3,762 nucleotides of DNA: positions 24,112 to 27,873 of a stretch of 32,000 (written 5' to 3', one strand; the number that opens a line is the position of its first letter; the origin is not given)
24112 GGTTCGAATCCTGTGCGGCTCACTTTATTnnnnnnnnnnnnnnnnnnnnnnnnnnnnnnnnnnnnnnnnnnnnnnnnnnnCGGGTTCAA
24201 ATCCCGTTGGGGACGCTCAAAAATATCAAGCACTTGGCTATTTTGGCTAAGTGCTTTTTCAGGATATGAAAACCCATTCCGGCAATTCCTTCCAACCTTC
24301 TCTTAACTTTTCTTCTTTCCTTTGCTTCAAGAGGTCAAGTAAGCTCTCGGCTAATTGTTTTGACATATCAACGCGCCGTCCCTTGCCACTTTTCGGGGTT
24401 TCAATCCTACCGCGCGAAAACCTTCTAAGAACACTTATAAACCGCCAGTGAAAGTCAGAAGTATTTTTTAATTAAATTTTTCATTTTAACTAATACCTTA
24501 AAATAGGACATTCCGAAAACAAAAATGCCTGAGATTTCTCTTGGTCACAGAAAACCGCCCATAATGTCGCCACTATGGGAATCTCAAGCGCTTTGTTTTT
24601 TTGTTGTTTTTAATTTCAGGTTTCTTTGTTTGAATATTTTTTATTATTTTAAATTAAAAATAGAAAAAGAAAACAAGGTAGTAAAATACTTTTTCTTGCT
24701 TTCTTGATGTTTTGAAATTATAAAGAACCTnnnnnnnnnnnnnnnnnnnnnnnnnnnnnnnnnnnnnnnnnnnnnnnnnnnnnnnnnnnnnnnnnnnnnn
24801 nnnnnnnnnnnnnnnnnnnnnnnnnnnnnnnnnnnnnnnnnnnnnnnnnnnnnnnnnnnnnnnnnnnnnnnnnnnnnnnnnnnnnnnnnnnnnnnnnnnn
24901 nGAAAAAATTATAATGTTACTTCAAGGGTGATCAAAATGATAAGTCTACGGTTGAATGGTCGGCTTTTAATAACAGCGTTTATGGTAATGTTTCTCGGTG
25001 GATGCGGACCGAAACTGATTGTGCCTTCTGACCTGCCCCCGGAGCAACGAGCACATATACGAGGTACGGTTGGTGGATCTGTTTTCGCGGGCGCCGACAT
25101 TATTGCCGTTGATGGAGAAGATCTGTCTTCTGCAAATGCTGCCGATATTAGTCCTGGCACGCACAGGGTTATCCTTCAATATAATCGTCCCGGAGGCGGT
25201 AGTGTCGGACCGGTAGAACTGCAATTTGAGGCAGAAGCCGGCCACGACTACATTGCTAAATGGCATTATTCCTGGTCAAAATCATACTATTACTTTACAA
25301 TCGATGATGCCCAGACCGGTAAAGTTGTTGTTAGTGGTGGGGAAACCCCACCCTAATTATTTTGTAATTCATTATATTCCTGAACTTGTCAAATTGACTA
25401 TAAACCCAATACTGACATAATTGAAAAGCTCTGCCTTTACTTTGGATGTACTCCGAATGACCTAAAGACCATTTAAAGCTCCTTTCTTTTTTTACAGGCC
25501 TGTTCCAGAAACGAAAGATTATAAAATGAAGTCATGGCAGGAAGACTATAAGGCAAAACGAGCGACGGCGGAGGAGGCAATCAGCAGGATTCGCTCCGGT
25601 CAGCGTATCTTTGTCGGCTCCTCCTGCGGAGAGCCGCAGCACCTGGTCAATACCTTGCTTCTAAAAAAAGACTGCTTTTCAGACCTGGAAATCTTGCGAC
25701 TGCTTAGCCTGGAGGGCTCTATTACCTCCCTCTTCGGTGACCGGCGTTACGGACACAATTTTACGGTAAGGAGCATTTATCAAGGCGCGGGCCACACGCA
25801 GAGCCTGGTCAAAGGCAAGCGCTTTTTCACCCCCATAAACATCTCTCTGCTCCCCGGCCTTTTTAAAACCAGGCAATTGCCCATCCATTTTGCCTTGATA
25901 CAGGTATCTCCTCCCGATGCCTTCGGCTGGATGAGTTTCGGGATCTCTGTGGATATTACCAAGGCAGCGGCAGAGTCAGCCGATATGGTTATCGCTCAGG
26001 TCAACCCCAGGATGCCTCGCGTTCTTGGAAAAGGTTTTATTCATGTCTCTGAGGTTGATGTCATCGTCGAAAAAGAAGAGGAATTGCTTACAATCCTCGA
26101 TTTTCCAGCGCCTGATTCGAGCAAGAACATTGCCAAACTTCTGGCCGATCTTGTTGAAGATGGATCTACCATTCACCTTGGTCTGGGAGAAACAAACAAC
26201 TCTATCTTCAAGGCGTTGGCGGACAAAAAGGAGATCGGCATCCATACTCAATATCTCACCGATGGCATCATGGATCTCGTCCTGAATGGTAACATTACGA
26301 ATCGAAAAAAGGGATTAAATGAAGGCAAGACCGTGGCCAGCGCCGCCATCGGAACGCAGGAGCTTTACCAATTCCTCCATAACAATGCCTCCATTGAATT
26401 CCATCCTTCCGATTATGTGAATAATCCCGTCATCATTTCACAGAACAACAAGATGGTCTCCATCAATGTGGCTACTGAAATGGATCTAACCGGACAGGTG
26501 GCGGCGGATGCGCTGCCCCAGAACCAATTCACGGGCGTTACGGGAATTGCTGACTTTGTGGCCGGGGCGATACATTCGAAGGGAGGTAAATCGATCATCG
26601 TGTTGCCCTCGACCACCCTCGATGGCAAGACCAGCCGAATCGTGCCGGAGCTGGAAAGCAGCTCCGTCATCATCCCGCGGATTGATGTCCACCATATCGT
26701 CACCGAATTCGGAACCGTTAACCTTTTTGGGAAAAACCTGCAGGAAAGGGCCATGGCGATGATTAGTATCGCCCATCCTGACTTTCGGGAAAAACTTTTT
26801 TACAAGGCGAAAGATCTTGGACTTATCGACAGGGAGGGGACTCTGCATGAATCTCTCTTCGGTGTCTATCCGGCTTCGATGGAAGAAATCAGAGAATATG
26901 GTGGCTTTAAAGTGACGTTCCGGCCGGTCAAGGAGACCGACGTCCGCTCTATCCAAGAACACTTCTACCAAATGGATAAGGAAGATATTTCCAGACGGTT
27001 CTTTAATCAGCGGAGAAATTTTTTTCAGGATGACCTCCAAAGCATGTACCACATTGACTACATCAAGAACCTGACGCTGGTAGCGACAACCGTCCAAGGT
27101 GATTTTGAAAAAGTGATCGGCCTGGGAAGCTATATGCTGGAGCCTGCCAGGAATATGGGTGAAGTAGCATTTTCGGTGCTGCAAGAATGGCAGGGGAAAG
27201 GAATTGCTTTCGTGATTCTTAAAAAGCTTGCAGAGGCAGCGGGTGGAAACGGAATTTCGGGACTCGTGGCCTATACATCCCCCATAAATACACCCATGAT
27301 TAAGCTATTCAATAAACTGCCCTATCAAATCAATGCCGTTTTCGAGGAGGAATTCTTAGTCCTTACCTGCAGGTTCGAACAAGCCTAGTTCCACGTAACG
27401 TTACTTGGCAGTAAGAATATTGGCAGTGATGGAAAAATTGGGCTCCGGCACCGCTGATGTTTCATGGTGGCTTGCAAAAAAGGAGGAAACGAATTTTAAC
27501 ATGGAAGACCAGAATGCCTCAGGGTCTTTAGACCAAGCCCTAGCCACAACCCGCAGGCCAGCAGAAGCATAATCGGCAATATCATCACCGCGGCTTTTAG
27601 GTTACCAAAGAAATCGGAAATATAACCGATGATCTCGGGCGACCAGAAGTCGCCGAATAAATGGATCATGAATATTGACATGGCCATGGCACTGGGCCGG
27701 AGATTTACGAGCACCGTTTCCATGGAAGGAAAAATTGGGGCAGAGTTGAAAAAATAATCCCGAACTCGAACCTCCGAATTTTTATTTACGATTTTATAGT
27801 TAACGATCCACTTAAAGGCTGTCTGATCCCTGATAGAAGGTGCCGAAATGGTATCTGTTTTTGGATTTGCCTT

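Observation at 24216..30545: tRNA-Glu-associated island with an integrase remnant that carries hgcAB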

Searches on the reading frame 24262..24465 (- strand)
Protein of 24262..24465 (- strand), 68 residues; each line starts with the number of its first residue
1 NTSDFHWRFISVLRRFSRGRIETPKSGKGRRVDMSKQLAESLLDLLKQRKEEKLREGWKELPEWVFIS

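Call 6: search_protein_families(library=pfam, max_evalue=0.01, proteins=[window:24262-24429:-])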
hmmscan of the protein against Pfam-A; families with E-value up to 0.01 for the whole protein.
seq(56 aa): 0 families

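Call 17: search_protein_families(library=pfam, max_evalue=10, proteins=[window:24262-24465:-])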
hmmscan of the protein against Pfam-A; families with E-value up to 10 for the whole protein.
seq(68 aa): 3 families
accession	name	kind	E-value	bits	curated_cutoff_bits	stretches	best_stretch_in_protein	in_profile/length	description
PF20106.4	DUF6496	-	0.037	14.8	24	1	11-37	12-38/58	Family of unknown function (DUF6496)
PF00589.27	Phage_integrase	-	0.092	12.9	27.1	1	18-67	55-98/172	Phage integrase family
PF02061.21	Lambda_CIII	-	0.15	12.6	25.7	1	40-61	15-32/42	Lambda Phage CIII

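Call 41: search_protein_families(library=phrogs, max_evalue=1, proteins=[window:24262-24465:-])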
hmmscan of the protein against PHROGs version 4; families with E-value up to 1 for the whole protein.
seq(68 aa): 5 families
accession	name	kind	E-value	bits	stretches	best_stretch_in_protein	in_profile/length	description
phrog_216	-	integration and excision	0.028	14.5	1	15-66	114-151/301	integrase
phrog_1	-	integration and excision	0.12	12.6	1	15-66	326-365/611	integrase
phrog_3967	-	unknown function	0.13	13.2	1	32-60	9-37/77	-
phrog_26665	-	unknown function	0.15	13.4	1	8-51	47-92/121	-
phrog_550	-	transcription regulation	0.62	11.3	0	37-61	16-36/53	CIII anti-termination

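Call 42: search_dna_similar(query=window:24262-24465:-, collection=plasmids, mode=protein, max_evalue=1, max_rows=10)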
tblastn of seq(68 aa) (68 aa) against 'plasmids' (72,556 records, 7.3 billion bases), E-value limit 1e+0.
Records with a match: 1; places in all: 1; records where one place covers at least 80% of the query: 1.
Best place of each record, by identity: <60% 1.
By first word of the organism name: Novosphingobium 1.
By predicted mobility (MOB-suite, as given by PLSDB): non-mobilizable 1.
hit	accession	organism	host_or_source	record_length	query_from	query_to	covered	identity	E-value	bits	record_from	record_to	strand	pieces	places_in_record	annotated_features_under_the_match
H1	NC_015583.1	Novosphingobium sp. PP1Y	-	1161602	2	57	82%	31.1%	5e-1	34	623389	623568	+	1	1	none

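Call 48: search_protein_representatives(protein=window:24262-24465:-)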
Query: 68 residues. Proteins with E-value up to 0.001 (for the whole library): 541; up to 1e-10: 47; up to 1e-30: 0. The best 150 are listed.
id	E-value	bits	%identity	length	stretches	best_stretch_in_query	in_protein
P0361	1.0e-16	76.4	58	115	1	2-68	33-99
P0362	1.8e-15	72.5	64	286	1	4-67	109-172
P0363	2.6e-15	72.0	55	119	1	3-67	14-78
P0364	2.7e-15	72.0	58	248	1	4-67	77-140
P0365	3.1e-15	71.8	59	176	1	4-67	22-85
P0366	4.0e-15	71.4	52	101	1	3-67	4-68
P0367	4.1e-15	71.4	59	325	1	4-67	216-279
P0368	6.0e-15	70.9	66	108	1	4-68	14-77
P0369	1.3e-14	69.8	58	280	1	4-67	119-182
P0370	3.2e-14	68.6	55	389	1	4-68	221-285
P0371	4.8e-14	68.0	62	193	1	4-67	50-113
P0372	4.8e-14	68.0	61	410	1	4-67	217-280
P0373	6.8e-14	67.5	59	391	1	4-67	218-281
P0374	6.9e-14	67.5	62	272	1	4-67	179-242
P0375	8.8e-14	67.2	56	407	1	4-67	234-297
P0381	6.8e-13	64.4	59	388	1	4-67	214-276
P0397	2.4e-11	59.5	52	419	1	4-67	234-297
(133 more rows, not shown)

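Call 49: search_protein_families(library=pfam, max_evalue=0.001, proteins=[P0372, P0373, P0370, P0375, P0397, P0381])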
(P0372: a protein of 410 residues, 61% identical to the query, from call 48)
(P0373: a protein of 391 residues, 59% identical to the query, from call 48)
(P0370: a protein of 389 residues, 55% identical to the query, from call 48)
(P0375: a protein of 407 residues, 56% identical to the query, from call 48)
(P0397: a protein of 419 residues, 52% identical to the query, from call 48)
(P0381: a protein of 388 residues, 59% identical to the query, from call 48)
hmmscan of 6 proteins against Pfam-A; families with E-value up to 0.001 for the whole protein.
P0372 (410 aa): 4 families
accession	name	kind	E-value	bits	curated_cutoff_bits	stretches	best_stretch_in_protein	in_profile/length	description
PF00589.27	Phage_integrase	-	1.2e-24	87.5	27.1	1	186-350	17-168/172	Phage integrase family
PF14659.12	Phage_int_SAM_3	-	3.9e-07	30.6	22.6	1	63-116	1-54/58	Phage integrase, N-terminal SAM-like domain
PF22022.2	Phage_int_M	-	1.3e-06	29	27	1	66-156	3-93/96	Phage integrase central domain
PF13102.12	Phage_int_SAM_5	-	0.00012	22.9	22.3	1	116-153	58-95/98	Phage integrase SAM-like domain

P0373 (391 aa): 3 families
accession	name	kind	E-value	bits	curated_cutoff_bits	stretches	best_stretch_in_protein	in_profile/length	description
PF00589.27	Phage_integrase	-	6.9e-26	91.5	27.1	1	171-352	1-168/172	Phage integrase family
PF14659.12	Phage_int_SAM_3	-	1.1e-07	32.4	22.6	1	61-113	2-53/58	Phage integrase, N-terminal SAM-like domain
PF22022.2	Phage_int_M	-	2.5e-07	31.3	27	1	61-154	1-92/96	Phage integrase central domain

P0370 (389 aa): 3 families
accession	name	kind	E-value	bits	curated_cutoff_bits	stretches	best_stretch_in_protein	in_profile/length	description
PF00589.27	Phage_integrase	-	1e-23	84.4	27.1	1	202-356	31-169/172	Phage integrase family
PF22022.2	Phage_int_M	-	6e-12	46.1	27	1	66-160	1-93/96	Phage integrase central domain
PF14659.12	Phage_int_SAM_3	-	7.6e-11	42.5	22.6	1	66-122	2-57/58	Phage integrase, N-terminal SAM-like domain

P0375 (407 aa): 3 families
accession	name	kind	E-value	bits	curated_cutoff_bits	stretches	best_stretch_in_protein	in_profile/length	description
PF00589.27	Phage_integrase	-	6e-30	104.7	27.1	1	189-368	3-168/172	Phage integrase family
PF14659.12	Phage_int_SAM_3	-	9.5e-11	42.2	22.6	1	60-112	1-52/58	Phage integrase, N-terminal SAM-like domain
PF22022.2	Phage_int_M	-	6.9e-07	29.9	27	1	61-118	1-57/96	Phage integrase central domain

P0397 (419 aa): 4 families
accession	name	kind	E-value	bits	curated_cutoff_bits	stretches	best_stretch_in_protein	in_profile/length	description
PF00589.27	Phage_integrase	-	5.1e-21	75.6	27.1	1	185-343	2-144/172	Phage integrase family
PF14659.12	Phage_int_SAM_3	-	1.7e-05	25.4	22.6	1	62-111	2-51/58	Phage integrase, N-terminal SAM-like domain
PF02899.23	Phage_int_SAM_1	-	0.00028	21.5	22.3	0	77-152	14-80/83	Phage integrase, N-terminal SAM-like domain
PF13495.12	Phage_int_SAM_4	-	0.00086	20.1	27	0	76-151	13-78/85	Phage integrase, N-terminal SAM-like domain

P0381 (388 aa): 5 families
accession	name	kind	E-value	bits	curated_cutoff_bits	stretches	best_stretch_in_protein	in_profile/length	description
PF00589.27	Phage_integrase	-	1.8e-34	119.4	27.1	1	168-347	3-168/172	Phage integrase family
PF14659.12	Phage_int_SAM_3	-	5.1e-07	30.3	22.6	1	63-115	1-56/58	Phage integrase, N-terminal SAM-like domain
PF13102.12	Phage_int_SAM_5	-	2.1e-06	28.5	22.3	1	63-151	5-96/98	Phage integrase SAM-like domain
PF22022.2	Phage_int_M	-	7.5e-05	23.3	27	1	64-153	1-93/96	Phage integrase central domain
PF13495.12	Phage_int_SAM_4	-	0.00011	23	27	1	72-143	9-82/85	Phage integrase, N-terminal SAM-like domain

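Call 79: find_related_loci(query=A2, collection=viral_contigs, flank=6000)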
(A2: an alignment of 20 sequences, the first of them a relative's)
Query A2 (410 aa) in viral_contigs; peptide patterns used: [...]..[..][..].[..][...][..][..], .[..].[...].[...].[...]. (x = any residue, [..] = any of these).
600 stretches matched a pattern (row limit reached: there are more); 453 encode a relative of the query (tblastn E <= 1e-3); the best 80 are kept; 80 distinct loci.
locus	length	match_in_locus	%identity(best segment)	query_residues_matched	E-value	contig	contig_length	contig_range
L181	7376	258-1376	37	1-363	5e-72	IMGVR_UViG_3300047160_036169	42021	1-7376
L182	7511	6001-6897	34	62-348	2e-44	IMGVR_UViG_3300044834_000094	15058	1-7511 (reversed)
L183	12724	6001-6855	31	64-354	1e-32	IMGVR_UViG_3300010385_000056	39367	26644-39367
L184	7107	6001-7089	26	13-364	2e-31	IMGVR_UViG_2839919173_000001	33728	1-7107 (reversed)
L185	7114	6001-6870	30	64-358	7e-31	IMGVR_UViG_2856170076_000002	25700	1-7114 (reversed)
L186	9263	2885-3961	28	9-364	2e-29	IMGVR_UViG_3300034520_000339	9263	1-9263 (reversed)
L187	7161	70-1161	29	12-363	4e-29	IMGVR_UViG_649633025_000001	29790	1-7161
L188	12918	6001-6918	30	53-360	4e-28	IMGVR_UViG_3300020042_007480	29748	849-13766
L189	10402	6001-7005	27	31-363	5e-28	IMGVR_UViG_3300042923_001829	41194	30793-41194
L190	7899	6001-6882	30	58-358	1e-27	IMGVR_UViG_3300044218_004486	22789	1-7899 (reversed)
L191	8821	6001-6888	29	58-360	7e-28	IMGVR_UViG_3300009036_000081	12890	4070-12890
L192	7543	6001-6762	26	124-363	1e-27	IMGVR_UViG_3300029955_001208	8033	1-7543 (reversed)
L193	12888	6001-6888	29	58-360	2e-27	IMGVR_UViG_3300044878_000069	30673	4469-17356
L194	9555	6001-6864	30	61-355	3e-27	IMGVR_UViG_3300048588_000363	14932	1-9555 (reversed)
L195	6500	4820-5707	28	58-360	4e-27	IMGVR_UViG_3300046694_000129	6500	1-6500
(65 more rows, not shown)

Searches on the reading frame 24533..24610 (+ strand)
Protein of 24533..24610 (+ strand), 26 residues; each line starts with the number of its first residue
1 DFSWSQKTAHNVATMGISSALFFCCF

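Call 53: search_protein_families(library=pfam, max_evalue=0.01, proteins=[window:24533-24610:+])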
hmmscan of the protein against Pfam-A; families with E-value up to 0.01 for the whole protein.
seq(26 aa): 0 families

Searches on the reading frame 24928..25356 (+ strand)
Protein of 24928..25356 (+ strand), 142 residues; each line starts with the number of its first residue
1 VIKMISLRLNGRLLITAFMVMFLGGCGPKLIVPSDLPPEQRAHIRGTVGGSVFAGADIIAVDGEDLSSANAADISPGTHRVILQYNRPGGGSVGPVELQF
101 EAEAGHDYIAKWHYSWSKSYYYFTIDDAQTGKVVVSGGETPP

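Call 6: search_protein_families(library=pfam, max_evalue=0.01, proteins=[window:24928-25356:+])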
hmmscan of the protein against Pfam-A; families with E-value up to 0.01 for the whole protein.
window:24928-25356:+ (142 aa): 0 families

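Call 17: search_protein_families(library=pfam, max_evalue=10, proteins=[window:24928-25356:+])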
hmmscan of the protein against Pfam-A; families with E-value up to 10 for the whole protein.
window:24928-25356:+ (142 aa): 0 families

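Call 41: search_protein_families(library=phrogs, max_evalue=1, proteins=[window:24928-25356:+])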
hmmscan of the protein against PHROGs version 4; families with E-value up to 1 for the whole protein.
window:24928-25356:+ (142 aa): 0 families

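Call 68: search_protein_families(library=ncbifam, max_evalue=0.1, proteins=[window:24928-25356:+])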
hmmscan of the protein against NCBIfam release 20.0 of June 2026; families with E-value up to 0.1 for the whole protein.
window:24928-25356:+ (142 aa): 0 families

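Call 81: search_protein_families(library=padloc, max_evalue=0.01, proteins=[window:24928-25356:+])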
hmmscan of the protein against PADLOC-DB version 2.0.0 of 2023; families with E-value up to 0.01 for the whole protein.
window:24928-25356:+ (142 aa): 0 families

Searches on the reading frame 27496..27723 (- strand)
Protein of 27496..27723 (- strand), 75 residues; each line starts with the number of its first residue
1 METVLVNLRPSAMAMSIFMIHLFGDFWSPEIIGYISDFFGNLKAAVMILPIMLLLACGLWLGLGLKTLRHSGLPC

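Call 6: search_protein_families(library=pfam, max_evalue=0.01, proteins=[window:27496-27723:-])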
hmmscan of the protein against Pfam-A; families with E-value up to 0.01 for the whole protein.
window:27496-27723:- (75 aa): 0 families

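Call 17: search_protein_families(library=pfam, max_evalue=10, proteins=[window:27496-27723:-])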
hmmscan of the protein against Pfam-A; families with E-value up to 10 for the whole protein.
window:27496-27723:- (75 aa): 1 family
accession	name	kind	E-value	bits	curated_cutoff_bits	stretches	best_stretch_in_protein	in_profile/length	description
PF12832.13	MFS_1_like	-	0.039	13.4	25.2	1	17-60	39-79/373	MFS_1 like family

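Call 68: search_protein_families(library=ncbifam, max_evalue=0.1, proteins=[window:27496-27723:-])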
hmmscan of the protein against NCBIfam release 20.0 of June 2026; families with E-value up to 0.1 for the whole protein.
window:27496-27723:- (75 aa): 0 families

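Call 69: search_dna_similar(query=window:27496-27723:-, collection=plasmids, mode=protein, max_evalue=0.01, max_rows=8)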
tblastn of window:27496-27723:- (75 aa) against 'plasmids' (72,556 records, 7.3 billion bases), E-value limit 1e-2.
No match.

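Call 70: search_solved_structures(query=window:27496-27723:-, max_evalue=10, show_alignments=1)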
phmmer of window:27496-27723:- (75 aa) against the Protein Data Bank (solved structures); distinct sequences matched with E-value up to 10: 8.
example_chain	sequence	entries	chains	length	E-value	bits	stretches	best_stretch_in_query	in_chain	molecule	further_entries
8ex4_A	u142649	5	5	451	0.00067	23.2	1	3-40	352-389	Sphingosine-1-phosphate transporter SPNS2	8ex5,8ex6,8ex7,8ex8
8g92_A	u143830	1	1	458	0.00069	23.1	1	3-40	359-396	Sphingosine-1-phosphate transporter SPNS2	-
7yub_R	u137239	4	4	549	0.0012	22.3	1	4-40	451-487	Sphingosine-1-phosphate transporter SPNS2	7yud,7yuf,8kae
8qv5_A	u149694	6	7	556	0.0013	22.2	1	4-40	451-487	Sphingosine-1-phosphate transporter SPNS2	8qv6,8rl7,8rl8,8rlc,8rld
8jhr_A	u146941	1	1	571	0.0016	21.9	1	4-40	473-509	Sphingosine-1-phosphate transporter SPNS2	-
8jhq_A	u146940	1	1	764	0.0029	21.1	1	4-40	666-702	Sphingosine-1-phosphate transporter SPNS2,GlgA glycogen synthase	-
9boi_A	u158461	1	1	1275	0.25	15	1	4-38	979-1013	mVenus,Maltose/maltodextrin-binding periplasmic protein,Protein spinster homolog 1,Designe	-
9c3f_A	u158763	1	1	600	0.37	14.4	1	17-58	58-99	Anhydromuropeptide permease,Soluble cytochrome b562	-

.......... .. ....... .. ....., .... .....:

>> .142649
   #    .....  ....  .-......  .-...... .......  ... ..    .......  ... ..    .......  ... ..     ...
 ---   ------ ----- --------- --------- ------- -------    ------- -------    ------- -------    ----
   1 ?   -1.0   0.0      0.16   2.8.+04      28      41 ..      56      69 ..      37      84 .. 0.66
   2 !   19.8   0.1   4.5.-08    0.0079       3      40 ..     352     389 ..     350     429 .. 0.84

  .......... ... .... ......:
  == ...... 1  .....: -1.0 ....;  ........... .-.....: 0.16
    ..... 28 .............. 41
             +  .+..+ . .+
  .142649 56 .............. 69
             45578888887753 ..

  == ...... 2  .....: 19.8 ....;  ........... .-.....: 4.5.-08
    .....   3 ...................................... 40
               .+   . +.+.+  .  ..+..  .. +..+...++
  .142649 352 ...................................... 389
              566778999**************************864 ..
